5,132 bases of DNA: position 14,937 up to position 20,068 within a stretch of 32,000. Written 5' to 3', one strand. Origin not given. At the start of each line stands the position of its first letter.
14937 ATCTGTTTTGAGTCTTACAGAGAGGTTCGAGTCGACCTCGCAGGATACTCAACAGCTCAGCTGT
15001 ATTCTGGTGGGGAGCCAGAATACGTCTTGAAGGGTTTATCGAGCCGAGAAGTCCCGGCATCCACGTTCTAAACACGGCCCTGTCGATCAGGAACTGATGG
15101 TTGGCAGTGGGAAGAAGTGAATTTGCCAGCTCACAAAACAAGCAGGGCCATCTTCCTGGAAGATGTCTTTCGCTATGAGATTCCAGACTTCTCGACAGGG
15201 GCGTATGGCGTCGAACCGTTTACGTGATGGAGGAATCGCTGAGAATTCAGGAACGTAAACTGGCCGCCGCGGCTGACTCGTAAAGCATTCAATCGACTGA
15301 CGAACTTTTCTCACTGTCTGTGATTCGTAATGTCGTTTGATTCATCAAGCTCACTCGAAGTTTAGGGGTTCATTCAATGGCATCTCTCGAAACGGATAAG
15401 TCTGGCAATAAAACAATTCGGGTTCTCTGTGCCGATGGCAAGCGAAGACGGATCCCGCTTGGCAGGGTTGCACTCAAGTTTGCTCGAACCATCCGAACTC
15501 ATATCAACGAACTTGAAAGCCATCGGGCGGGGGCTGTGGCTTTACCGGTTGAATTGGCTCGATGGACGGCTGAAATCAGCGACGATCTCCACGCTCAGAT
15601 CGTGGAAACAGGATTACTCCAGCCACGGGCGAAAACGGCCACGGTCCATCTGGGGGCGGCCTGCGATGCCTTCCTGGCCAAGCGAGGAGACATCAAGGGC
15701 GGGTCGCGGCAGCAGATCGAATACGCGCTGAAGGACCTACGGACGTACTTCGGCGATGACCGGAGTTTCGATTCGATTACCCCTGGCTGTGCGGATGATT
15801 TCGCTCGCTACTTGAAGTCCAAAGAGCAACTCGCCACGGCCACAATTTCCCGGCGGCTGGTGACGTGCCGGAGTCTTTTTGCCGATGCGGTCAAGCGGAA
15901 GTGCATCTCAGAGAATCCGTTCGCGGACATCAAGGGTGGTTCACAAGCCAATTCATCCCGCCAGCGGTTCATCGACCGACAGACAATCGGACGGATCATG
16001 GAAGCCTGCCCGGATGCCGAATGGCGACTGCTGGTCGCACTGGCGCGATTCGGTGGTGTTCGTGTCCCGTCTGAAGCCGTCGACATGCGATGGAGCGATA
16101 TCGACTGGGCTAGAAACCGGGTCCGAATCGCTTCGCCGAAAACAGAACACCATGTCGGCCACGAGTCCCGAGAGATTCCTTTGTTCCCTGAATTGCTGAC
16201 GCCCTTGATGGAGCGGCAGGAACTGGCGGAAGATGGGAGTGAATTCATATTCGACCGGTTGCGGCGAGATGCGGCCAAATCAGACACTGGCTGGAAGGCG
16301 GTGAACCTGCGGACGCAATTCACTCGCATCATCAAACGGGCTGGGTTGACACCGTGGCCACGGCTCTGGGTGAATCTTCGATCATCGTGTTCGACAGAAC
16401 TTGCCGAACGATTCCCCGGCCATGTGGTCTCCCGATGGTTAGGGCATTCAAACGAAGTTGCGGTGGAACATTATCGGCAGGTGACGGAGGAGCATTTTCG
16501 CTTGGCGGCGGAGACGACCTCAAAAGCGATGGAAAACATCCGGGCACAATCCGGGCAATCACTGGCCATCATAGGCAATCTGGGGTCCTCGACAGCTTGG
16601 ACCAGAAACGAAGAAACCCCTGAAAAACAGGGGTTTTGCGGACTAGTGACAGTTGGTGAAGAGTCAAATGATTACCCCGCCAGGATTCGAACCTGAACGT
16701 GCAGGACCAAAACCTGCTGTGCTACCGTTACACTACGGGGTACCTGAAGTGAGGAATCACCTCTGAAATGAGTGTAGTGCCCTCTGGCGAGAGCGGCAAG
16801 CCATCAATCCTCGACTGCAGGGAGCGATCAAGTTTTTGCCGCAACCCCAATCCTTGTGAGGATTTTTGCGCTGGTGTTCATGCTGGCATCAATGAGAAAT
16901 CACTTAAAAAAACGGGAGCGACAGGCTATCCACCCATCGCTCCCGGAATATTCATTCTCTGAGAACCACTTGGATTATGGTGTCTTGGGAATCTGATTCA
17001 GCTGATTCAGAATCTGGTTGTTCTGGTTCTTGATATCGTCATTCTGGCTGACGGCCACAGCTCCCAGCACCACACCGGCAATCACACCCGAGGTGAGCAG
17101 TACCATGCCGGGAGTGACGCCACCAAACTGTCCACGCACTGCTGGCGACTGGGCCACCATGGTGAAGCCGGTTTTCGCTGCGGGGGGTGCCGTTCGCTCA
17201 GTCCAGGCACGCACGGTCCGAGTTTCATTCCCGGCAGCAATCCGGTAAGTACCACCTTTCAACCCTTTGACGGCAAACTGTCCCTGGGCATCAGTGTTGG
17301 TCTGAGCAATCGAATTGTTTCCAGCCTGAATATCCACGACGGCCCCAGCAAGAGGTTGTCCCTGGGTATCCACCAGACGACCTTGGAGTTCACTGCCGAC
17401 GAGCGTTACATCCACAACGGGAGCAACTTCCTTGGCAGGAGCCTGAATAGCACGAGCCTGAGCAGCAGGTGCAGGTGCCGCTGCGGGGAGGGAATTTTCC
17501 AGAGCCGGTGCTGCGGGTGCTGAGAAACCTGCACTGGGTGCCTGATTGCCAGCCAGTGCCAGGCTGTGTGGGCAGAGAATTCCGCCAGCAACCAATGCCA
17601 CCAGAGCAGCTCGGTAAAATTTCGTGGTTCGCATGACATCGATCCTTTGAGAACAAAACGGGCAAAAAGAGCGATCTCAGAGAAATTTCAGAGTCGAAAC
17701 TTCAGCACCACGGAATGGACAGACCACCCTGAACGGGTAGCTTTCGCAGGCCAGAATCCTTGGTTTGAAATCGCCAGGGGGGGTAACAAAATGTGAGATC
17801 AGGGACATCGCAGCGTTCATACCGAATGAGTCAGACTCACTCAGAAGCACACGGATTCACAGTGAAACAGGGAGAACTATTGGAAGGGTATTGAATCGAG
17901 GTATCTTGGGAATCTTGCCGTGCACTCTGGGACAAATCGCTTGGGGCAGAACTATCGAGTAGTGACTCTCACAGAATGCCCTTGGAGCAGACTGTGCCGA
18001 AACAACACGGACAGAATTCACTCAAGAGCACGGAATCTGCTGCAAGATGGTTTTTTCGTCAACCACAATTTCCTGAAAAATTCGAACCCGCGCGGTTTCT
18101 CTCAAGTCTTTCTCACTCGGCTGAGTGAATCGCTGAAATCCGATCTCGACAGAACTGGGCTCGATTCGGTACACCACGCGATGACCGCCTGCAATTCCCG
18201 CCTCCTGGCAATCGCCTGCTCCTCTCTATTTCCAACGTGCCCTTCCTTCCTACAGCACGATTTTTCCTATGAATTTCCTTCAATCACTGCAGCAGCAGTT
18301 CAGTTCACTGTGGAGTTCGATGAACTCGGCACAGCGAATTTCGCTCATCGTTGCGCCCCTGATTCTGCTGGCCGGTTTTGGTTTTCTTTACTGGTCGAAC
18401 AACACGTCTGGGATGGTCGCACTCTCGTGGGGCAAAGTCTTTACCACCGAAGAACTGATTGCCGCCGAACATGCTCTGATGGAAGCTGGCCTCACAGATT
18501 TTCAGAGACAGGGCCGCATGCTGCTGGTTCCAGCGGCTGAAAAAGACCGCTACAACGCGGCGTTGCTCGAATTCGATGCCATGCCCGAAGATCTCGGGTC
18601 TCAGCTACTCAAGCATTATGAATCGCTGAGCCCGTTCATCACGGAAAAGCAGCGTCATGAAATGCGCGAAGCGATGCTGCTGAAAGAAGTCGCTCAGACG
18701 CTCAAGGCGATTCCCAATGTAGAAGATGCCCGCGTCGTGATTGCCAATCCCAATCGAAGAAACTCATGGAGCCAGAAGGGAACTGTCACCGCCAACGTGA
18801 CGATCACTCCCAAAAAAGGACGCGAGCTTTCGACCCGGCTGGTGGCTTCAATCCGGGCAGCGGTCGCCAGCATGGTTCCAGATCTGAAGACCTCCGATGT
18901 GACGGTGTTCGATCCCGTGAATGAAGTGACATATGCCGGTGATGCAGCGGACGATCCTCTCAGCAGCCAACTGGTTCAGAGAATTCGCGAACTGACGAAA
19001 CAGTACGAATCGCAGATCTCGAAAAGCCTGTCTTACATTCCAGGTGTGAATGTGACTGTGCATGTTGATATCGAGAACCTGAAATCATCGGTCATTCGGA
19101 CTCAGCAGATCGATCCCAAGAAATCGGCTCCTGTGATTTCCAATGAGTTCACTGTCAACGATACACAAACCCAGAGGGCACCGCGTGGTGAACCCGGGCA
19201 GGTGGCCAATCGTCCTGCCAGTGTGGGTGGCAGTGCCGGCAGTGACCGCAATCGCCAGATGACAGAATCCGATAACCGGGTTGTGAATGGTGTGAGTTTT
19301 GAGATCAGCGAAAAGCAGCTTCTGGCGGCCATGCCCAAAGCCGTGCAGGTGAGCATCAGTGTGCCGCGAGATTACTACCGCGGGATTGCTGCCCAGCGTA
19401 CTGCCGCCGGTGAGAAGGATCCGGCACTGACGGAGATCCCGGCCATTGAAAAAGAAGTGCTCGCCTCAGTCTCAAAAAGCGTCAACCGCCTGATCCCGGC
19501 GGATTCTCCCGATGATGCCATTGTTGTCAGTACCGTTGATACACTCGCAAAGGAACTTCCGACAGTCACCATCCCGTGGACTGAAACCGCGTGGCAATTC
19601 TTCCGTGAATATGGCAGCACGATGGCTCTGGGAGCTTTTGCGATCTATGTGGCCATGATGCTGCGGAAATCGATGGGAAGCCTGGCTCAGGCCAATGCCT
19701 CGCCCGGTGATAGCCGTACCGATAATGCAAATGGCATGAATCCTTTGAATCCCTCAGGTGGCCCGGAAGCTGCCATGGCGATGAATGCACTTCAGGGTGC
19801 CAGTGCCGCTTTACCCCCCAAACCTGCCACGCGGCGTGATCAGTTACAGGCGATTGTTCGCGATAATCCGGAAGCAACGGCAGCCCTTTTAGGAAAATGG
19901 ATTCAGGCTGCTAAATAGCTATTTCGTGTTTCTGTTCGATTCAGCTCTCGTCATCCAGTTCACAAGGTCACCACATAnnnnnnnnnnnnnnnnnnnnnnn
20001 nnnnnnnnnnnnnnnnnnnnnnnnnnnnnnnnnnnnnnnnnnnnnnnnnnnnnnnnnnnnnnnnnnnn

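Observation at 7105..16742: tRNA-Gln integrative element carrying its own primase-PolA, DUF927 helicase and integrase: a pipolin-like self-replicating element built on family-A polymerase?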

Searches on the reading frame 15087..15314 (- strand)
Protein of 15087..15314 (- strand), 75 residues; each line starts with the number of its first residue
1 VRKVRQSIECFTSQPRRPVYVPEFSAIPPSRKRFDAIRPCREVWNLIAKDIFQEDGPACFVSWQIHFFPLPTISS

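Call 4: search_protein_families(library=pfam, proteins=[window:15087-15314:-], max_evalue=0.01)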
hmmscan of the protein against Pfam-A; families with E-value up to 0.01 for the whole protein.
window:15087-15314:- (75 aa): 0 families

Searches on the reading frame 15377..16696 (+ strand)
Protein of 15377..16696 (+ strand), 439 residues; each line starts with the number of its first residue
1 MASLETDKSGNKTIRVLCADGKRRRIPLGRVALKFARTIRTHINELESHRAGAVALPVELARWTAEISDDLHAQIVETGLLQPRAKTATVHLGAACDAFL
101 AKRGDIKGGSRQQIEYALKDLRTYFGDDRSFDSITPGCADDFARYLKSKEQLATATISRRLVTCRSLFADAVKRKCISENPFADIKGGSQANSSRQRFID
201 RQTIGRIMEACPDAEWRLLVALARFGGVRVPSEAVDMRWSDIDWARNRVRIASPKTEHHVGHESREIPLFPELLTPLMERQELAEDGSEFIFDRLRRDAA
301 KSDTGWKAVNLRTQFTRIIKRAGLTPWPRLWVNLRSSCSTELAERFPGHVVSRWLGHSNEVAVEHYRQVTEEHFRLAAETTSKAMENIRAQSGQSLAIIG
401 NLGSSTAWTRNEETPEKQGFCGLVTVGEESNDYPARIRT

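Call 4: search_protein_families(library=pfam, proteins=[window:15377-16696:+], max_evalue=0.01)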
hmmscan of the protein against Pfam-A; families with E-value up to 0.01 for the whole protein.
window:15377-16696:+ (439 aa): 3 families
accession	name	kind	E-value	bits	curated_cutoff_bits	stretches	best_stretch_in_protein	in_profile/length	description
PF00589.27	Phage_integrase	-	1.1e-16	61.5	27.1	1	198-373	2-172/172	Phage integrase family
PF13102.12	Phage_int_SAM_5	-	1.1e-09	39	22.3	1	107-183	18-94/98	Phage integrase SAM-like domain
PF02899.23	Phage_int_SAM_1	-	0.0011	19.6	22.3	1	116-175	24-83/83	Phage integrase, N-terminal SAM-like domain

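Call 19: search_protein_families(library=phrogs, proteins=[window:15377-16696:+], max_evalue=0.001)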
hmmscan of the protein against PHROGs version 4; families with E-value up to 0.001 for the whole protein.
window:15377-16696:+ (439 aa): 2 families
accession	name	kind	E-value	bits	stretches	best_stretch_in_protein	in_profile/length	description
phrog_1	-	integration and excision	1.5e-40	141.1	1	7-391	117-457/611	integrase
phrog_216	-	integration and excision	4.6e-14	53.2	1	159-397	16-252/301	integrase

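Call 63: search_protein_families(library=ncbifam, proteins=[window:15377-16696:+], max_evalue=0.01)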
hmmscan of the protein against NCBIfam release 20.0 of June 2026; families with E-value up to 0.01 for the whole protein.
window:15377-16696:+ (439 aa): 5 families
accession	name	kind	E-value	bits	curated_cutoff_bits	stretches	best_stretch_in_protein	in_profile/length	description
NF040815.2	recomb_XerA_Arch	equivalog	8.2e-09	35.4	220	1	116-375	22-260/263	site-specific tyrosine recombinase/integron integrase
TIGR02224.1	recomb_XerC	equivalog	2.4e-08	33.7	335.15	1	134-252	44-165/295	tyrosine recombinase XerC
TIGR02225.1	recomb_XerD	equivalog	4.7e-08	32.7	329.6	1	118-375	25-280/290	site-specific tyrosine recombinase XerD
NF001399.0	PRK00283.1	subfamily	7.3e-06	25.4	279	1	129-377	46-291/300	tyrosine recombinase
TIGR02249.1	integrase_gron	subfamily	8.3e-05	22.1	265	1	141-285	48-181/315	integron integrase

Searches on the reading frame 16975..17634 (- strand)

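Call 5: search_protein_families(library=pfam, proteins=[window:16975-17634:-], max_evalue=0.01)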
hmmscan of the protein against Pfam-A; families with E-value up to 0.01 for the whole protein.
window:16975-17634:- (219 aa): 9 families
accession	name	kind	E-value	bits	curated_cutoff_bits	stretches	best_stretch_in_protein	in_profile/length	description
PF13620.12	CarboxypepD_reg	-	3.7e-11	43.7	32.3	1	83-134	2-54/82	Carboxypeptidase regulatory-like domain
PF00775.27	Dioxygenase_C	-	3e-05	24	27.3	0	83-106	32-55/182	Dioxygenase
PF10670.15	DUF4198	-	3.2e-05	24.6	34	1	69-137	133-208/209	Domain of unknown function (DUF4198)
PF17802.7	SpaA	-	3.4e-05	24.4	23.1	1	88-132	8-56/91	Prealbumin-like fold domain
PF13715.12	CarbopepD_reg_2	-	4.4e-05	23.9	32.2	1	84-133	2-49/88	CarboxypepD_reg-like domain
PF02369.22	Big_1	-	5.8e-05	23.5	34.9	1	82-134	20-78/93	Bacterial Ig-like domain (group 1)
PF17210.9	SdrD_B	-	0.00042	20.9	29.7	1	89-139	18-69/112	SdrD B-like domain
PF15976.11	CooC_C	-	0.0038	17.7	29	1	85-137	21-68/93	CS1-pili formation C-terminal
PF23193.1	NOMO_3rd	-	0.004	17.6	27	0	102-136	52-86/120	NOMO third transthyretin-like domain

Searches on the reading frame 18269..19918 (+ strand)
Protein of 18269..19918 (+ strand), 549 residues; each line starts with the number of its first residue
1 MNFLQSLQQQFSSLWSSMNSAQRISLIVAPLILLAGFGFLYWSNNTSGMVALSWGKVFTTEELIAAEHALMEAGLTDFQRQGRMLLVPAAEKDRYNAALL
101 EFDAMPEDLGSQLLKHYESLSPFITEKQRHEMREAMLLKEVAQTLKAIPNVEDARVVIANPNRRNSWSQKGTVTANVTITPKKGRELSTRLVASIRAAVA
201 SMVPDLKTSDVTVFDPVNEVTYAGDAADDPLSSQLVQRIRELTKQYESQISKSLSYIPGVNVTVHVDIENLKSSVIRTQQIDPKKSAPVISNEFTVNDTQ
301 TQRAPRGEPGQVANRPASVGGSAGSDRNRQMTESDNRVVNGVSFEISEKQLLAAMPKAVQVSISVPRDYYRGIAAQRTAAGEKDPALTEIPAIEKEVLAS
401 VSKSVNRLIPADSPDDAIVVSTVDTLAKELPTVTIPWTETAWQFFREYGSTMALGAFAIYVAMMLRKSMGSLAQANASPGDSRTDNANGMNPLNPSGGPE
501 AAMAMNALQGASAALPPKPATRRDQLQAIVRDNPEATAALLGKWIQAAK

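Call 5: search_protein_families(library=pfam, proteins=[window:18269-19918:+], max_evalue=0.01)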
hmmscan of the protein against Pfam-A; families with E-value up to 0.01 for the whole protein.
window:18269-19918:+ (549 aa): 1 family
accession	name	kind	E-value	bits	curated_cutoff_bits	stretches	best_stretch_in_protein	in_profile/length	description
PF01514.23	YscJ_FliF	-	1e-20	74.8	24.4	1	77-216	33-172/179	Secretory protein of YscJ/FliF family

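Call 22: find_related_loci(query=window:18269-19918:+, collection=genome_contigs, flank=10000)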
Query window:18269-19918:+ (549 aa) in genome_contigs; peptide patterns used: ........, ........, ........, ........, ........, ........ (x = any residue, [..] = any of these).
46 stretches matched a pattern; 8 encode a relative of the query (tblastn E <= 1e-3); 8 distinct loci.
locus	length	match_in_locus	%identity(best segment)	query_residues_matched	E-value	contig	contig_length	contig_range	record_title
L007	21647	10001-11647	100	1-549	0e+0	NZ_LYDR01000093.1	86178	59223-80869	Planctopirus hydrillae strain JC280 Contig193, whole genome shotgun sequence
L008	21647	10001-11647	100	1-549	0e+0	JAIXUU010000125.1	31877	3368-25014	MAG: Planctomyces sp. isolate D1_MAG_00040 pond_D1_MAG_00040_000000000061, whole genome shotgun sequence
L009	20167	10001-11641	88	1-549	0e+0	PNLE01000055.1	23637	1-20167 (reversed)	MAG: Planctomyces sp. isolate DS3.3.33 DS3_1000454_23637, whole genome shotgun sequence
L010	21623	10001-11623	52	1-549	1e-180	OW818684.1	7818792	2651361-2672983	metagenome genome assembly, chromosome: 1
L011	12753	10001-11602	38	1-546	9e-118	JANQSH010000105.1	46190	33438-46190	MAG: Planctomycetaceae bacterium isolate IP29b_bin.91 k99_359672, whole genome shotgun sequence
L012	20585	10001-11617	38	1-545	3e-108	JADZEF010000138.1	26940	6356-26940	MAG: Planctomycetaceae bacterium isolate SJ810 c_000000487732, whole genome shotgun sequence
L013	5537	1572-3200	36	1-549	4e-96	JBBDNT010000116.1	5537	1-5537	MAG: Planctomycetaceae bacterium isolate LejiaB_66_19 Lejia_B_18780_length_5537_cov_10, whole genome shotgun sequence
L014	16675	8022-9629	38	1-548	7e-95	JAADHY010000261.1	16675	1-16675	MAG: Planctomycetota bacterium isolate M_MetaBat.224 contig-127_15304, whole genome shotgun sequence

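Call 30: search_protein_families(library=pfam, proteins=[L007:5768-8200:+, L007:3806-5317:-, L007:1763-3517:-, L007:988-1896:-, L008:6964-8115:-, L008:5743-6723:-, L008:3838-5190:-, L008:2210-3817:-, L009:3617-6283:+, L009:7761-8303:+], max_evalue=0.001)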
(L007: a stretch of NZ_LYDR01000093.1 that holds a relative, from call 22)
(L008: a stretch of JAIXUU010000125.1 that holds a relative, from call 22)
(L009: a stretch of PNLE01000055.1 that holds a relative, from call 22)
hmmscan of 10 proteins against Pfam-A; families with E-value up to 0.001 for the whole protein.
L007:5768-8200:+ (810 aa): 4 families
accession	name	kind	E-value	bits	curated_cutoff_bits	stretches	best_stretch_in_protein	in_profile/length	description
PF00326.27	Peptidase_S9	-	7.2e-44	150.3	22.6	1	613-798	5-202/213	Prolyl oligopeptidase family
PF00930.27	DPPIV_N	-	5.7e-41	140.9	22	1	274-528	106-354/354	Dipeptidyl peptidase IV (DPP IV) N-terminal region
PF02129.25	Peptidase_S15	-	6.5e-06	26.5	23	1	587-718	16-139/262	X-Pro dipeptidyl-peptidase (S15 family)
PF01847.22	VHL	-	1.1e-05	25.8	21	1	135-188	5-58/82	VHL beta domain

L007:3806-5317:- (503 aa): 1 family
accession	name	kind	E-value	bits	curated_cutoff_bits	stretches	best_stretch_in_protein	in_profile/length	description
PF09423.15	PhoD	-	3.6e-24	86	27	1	260-452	75-298/343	PhoD-like phosphatase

L007:1763-3517:- (584 aa): 3 families
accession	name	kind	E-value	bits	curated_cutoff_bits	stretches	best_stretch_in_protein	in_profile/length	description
PF00012.26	HSP70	-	7.8e-142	474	20.6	2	78-513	101-528/599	Hsp70 protein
PF06723.19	MreB_Mbl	-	1.1e-14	54.5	27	1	89-347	72-317/327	MreB/Mbl protein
PF14450.12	FtsA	-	6.5e-05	23.7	31.8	0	166-335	1-111/127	Cell division protein FtsA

L007:988-1896:- (302 aa): 0 families

L008:6964-8115:- (383 aa): 4 families
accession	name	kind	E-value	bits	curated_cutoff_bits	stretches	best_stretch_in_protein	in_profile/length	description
PF13377.12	Peripla_BP_3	-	1.3e-35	123.4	26.5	1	111-273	2-167/167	Periplasmic binding protein-like domain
PF12833.13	HTH_18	-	9.5e-19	67.9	33.6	1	309-380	7-78/80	Helix-turn-helix domain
PF00165.29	HTH_AraC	-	8.1e-12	45.4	26.6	1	345-380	7-41/42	Bacterial regulatory helix-turn-helix proteins, AraC family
PF22177.2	PBP1_XylR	-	1e-06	29.3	27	1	11-87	2-79/98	XylR N-terminal domain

L008:5743-6723:- (326 aa): 2 families
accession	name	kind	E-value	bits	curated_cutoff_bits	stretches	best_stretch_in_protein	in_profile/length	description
PF07596.16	SBP_bac_10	-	1.9e-57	195.8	23.3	1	46-306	1-266/268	Protein of unknown function (DUF1559)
PF07963.17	N_methyl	-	1.2e-09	37.8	21.2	1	17-42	2-27/27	Prokaryotic N-terminal methylation motif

L008:3838-5190:- (450 aa): 11 families
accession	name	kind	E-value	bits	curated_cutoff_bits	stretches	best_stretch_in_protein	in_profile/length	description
PF01266.30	DAO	-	1.9e-72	245.1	27.9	1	40-432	2-353/353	FAD dependent oxidoreductase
PF07992.20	Pyr_redox_2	-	2.8e-09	37.2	26.1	1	40-78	3-38/291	Pyridine nucleotide-disulphide oxidoreductase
PF03486.20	HI0933_like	-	2.5e-06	27.6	50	0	40-70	3-33/244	HI0933-like protein Rossmann domain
PF13450.12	NAD_binding_8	-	4.9e-06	27.2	21.9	1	42-70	1-29/68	NAD(P)-binding Rossmann-like domain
PF00070.33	Pyr_redox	-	2.5e-05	25.2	22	0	40-68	2-30/82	Pyridine nucleotide-disulphide oxidoreductase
PF02558.23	ApbA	-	4.5e-05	23.5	22.2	1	40-70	1-31/150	Ketopantoate reductase PanE/ApbA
PF01494.25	FAD_binding_3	-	0.00021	21.1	22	1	38-68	2-32/349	FAD binding domain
PF01134.28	GIDA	-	0.00024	20.7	22.1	0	40-67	2-29/391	Glucose inhibited division protein A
PF00890.30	FAD_binding_2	-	0.00032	20.5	20.4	0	42-77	4-39/414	FAD binding domain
PF13738.12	Pyr_redox_3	-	0.00073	19.3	30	0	42-73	2-34/305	Pyridine nucleotide-disulphide oxidoreductase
PF02737.24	3HCDH_N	-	0.00078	19.8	22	0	40-68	2-30/180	3-hydroxyacyl-CoA dehydrogenase, NAD binding domain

L008:2210-3817:- (535 aa): 2 families
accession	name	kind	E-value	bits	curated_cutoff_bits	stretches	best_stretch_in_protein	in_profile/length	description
PF07969.17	Amidohydro_3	-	7.6e-26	92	29.7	1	76-508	2-469/472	Amidohydrolase family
PF01979.26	Amidohydro_1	-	3e-13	50.2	25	2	435-506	274-341/345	Amidohydrolase family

L009:3617-6283:+ (888 aa): 2 families
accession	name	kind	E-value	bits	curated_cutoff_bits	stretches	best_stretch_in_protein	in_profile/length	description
PF01136.24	Peptidase_U32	-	4.4e-90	301.5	22.4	2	115-336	2-229/233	Peptidase family U32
PF12392.13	DUF3656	-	3.5e-22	79.6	22.1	1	440-563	1-108/109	Collagenase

L009:7761-8303:+ (180 aa): 0 families

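Call 33: find_homologous_proteins(query=L007:5768-8200:+, max_evalue=1e-100)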
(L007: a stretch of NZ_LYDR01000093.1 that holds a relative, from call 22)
Query L007:5768-8200:+ (810 aa): 3909 proteins with E <= 1e-100 among 8000 candidates; the best 120 are listed.
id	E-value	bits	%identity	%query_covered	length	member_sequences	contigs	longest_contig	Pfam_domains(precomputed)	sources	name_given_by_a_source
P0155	0.0e+0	1834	99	97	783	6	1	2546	PF02129.25,PF00326.28,PF00930.28,PF01847.23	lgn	-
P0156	0.0e+0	1776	96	97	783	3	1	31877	PF02129.25,PF00326.28,PF00930.28,PF26550.2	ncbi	-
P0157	0.0e+0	1057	58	96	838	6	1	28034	PF02129.25,PF00326.28,PF00930.28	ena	-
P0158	0.0e+0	1023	57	93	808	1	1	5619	PF02129.25,PF00326.28,PF00930.28,PF01847.23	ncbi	-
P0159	1.8e-298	1011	56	95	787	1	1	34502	PF02129.25,PF00326.28,PF00930.28,PF01847.23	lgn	-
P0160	1.6e-294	998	57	96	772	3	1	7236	PF00326.28,PF00930.28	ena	-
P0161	1.5e-292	991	55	96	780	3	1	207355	PF00326.28,PF00930.28,PF01847.23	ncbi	ncbi:MAG: prolyl oligopeptidase family serine peptidase [Prosthecobacter sp.]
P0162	4.4e-291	986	56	92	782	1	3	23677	PF00326.28,PF00930.28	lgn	-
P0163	1.2e-290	985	56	96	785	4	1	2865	PF02129.25,PF00326.28,PF00930.28,PF01847.23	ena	-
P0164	5.2e-290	983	55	96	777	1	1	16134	PF02129.25,PF00326.28,PF00930.28,PF01847.23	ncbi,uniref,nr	ncbi:prolyl oligopeptidase family serine peptidase [Prosthecobacter sp.]|uniref:prolyl oligopeptidas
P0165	3.2e-289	980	56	92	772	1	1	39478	PF00326.28,PF00930.28,PF01847.23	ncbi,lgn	-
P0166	3.5e-289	980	56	92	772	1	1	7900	PF00326.28,PF00930.28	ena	-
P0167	1.6e-288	978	56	92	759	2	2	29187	PF00326.28,PF00930.28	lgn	-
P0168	2.0e-287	974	56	92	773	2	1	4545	PF00326.28,PF00930.28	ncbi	-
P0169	8.1e-287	972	55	92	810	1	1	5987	PF00326.28,PF00930.28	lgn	-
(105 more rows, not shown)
